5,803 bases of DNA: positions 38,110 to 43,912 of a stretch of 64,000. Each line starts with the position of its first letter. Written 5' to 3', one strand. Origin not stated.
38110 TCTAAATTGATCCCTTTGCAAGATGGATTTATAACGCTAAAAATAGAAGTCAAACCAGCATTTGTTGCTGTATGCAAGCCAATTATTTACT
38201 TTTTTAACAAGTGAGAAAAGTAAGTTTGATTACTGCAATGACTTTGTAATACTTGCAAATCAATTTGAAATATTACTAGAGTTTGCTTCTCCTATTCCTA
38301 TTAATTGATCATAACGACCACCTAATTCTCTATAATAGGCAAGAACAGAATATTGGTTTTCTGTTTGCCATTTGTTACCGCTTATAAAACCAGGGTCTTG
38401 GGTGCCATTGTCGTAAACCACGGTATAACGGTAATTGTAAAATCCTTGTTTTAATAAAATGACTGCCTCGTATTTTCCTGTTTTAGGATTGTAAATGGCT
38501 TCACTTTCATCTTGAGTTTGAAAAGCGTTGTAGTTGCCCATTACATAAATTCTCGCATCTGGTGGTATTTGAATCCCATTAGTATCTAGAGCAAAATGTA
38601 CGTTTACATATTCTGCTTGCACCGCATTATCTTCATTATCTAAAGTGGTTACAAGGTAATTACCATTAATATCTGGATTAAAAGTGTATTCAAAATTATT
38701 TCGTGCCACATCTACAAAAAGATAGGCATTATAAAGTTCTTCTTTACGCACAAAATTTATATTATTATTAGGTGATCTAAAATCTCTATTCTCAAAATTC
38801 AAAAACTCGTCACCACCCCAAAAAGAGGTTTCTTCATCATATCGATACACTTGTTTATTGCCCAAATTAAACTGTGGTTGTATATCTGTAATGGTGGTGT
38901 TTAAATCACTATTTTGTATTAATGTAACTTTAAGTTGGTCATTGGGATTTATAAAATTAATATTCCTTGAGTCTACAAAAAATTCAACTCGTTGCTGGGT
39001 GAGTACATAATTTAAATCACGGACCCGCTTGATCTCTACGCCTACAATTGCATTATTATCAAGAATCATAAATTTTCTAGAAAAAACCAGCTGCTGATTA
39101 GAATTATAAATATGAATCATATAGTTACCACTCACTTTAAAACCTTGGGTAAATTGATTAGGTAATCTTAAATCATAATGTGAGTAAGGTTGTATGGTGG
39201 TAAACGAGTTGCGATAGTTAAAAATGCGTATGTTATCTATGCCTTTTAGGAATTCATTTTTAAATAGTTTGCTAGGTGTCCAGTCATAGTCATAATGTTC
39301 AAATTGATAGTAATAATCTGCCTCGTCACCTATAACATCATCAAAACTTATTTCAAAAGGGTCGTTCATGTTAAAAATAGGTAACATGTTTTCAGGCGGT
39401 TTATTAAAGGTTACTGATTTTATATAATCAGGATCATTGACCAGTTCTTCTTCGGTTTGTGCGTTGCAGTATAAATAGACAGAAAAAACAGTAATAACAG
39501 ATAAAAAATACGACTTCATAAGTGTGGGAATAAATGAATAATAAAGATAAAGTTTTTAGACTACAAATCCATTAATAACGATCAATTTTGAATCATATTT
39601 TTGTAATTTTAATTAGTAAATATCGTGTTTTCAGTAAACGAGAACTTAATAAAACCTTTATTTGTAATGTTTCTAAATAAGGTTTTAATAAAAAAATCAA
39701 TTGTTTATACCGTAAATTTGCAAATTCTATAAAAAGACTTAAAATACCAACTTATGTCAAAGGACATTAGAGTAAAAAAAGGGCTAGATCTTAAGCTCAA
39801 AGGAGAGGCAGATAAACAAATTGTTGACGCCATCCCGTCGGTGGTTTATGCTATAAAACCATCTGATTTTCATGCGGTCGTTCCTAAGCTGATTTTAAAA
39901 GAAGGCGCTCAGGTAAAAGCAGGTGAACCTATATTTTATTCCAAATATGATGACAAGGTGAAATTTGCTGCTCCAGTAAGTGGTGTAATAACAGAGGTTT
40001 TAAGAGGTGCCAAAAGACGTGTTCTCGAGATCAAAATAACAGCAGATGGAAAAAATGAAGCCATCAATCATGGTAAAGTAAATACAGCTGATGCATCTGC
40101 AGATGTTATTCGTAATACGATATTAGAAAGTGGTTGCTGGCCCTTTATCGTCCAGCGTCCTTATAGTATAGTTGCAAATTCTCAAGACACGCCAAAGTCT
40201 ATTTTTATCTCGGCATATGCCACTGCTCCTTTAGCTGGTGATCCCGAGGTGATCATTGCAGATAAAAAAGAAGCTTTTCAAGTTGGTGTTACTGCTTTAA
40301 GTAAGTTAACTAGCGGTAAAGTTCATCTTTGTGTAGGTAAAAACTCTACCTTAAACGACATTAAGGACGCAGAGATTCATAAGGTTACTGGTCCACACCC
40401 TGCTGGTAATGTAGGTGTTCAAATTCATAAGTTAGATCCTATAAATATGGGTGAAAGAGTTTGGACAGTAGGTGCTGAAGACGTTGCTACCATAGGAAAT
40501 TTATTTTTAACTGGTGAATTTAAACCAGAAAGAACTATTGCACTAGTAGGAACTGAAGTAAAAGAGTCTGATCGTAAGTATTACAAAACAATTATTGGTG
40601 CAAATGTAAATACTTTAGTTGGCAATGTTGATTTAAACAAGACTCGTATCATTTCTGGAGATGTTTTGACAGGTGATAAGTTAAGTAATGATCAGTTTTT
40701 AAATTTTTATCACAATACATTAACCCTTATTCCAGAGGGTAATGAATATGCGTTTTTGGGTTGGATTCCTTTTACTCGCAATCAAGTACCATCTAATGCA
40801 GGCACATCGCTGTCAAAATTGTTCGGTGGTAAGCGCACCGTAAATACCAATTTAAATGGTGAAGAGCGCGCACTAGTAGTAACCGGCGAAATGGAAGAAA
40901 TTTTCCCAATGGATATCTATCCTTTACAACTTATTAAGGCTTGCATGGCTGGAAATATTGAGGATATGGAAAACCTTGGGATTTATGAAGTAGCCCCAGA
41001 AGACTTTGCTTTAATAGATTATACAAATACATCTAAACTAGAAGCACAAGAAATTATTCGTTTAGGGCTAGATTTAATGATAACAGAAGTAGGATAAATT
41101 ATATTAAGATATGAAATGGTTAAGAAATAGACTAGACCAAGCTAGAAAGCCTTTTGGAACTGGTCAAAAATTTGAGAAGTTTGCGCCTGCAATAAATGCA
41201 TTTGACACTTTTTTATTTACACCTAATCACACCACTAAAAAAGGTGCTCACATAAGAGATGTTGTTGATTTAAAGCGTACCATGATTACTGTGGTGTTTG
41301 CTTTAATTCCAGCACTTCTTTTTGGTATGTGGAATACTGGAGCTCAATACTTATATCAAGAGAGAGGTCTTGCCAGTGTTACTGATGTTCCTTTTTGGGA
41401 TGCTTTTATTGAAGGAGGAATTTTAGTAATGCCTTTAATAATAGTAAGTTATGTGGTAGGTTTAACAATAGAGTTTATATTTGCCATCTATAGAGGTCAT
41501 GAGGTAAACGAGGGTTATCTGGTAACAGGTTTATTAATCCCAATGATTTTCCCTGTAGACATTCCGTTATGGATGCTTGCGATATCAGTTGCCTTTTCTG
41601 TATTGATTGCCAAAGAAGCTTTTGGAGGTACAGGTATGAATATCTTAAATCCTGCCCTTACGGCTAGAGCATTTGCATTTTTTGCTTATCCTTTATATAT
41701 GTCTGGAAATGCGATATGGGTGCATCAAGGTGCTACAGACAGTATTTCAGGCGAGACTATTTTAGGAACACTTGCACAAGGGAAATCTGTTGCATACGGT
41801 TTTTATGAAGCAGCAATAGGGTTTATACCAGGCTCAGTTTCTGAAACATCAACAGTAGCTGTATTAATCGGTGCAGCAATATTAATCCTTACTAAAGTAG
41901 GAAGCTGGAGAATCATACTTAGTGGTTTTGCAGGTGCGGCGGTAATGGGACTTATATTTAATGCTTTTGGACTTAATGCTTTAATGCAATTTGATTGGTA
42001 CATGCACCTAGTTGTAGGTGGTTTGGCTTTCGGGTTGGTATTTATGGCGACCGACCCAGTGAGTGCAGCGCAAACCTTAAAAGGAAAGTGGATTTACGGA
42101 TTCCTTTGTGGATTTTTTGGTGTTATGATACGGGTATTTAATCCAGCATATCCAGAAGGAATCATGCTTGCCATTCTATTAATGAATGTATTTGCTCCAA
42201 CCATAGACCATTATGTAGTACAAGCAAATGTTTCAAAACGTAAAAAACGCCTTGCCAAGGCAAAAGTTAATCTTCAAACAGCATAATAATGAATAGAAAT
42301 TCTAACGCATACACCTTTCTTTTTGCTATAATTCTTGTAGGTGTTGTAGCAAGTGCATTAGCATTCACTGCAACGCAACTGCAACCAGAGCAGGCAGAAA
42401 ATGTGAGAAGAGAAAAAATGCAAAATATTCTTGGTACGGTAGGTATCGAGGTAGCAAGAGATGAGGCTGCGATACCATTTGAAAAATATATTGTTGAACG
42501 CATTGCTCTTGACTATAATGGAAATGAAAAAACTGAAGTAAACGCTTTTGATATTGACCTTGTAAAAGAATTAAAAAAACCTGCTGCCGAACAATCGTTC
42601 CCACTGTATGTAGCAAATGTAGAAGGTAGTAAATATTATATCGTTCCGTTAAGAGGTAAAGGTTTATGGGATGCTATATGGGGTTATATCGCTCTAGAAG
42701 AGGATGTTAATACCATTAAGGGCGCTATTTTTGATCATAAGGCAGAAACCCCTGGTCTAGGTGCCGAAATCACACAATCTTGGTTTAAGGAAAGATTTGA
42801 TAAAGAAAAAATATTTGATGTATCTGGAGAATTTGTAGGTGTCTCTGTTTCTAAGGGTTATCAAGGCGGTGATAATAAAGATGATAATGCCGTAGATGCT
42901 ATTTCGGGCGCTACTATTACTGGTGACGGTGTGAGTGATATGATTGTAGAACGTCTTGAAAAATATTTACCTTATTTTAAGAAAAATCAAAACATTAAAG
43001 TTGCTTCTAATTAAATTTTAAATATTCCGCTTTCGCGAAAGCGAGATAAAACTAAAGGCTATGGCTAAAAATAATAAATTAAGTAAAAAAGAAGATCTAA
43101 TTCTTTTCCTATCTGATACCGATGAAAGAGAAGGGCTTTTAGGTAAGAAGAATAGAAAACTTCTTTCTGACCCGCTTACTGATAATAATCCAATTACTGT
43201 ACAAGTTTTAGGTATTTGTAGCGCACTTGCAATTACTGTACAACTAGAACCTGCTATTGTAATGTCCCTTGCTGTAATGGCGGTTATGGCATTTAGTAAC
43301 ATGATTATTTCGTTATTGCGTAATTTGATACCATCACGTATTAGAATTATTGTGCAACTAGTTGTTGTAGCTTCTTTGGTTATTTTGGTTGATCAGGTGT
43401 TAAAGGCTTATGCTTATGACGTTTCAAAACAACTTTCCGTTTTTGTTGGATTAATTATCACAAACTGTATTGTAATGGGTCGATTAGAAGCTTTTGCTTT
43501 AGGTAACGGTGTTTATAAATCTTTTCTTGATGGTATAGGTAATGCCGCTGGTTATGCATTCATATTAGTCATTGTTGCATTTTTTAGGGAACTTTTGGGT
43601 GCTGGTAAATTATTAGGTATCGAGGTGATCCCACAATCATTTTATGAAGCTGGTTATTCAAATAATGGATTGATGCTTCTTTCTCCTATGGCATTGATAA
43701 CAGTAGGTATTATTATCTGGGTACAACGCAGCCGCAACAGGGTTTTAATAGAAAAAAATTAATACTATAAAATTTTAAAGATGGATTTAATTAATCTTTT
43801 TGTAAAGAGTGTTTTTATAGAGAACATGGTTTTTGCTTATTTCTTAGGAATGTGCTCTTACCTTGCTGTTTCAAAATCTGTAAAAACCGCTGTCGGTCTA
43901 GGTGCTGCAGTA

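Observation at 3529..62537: Massively over-represented 16-bp palindrome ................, also embedded in conserved CDSs in all three frames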

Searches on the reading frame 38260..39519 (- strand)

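Call 81: search_protein_families(library=pfam, proteins=[window:38260-39519:-], max_evalue=0.0001)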
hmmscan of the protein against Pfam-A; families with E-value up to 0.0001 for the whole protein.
window:38260-39519:- (419 aa): 1 family
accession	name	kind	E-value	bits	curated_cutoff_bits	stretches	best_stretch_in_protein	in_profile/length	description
PF17116.11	T9SS_plug_1st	-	7.2e-37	126.5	23.9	1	33-153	1-125/126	Type 9 secretion system plug protein 1st domain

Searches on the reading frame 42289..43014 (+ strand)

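Call 81: search_protein_families(library=pfam, proteins=[window:42289-43014:+], max_evalue=0.0001)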
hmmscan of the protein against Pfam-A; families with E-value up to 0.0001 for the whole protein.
window:42289-43014:+ (241 aa): 1 family
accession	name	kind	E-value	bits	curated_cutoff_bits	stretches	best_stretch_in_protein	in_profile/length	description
PF04205.19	FMN_bind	-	1.8e-15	57.7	22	1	125-220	1-73/77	FMN-binding domain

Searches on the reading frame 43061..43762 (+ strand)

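Call 81: search_protein_families(library=pfam, proteins=[window:43061-43762:+], max_evalue=0.0001)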
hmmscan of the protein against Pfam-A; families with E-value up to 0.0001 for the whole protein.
window:43061-43762:+ (233 aa): 1 family
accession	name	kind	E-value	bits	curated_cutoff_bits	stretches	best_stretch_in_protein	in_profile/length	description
PF02508.19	Rnf-Nqr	-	1.3e-56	191.8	23.8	1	33-219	3-174/174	Rnf-Nqr subunit, membrane protein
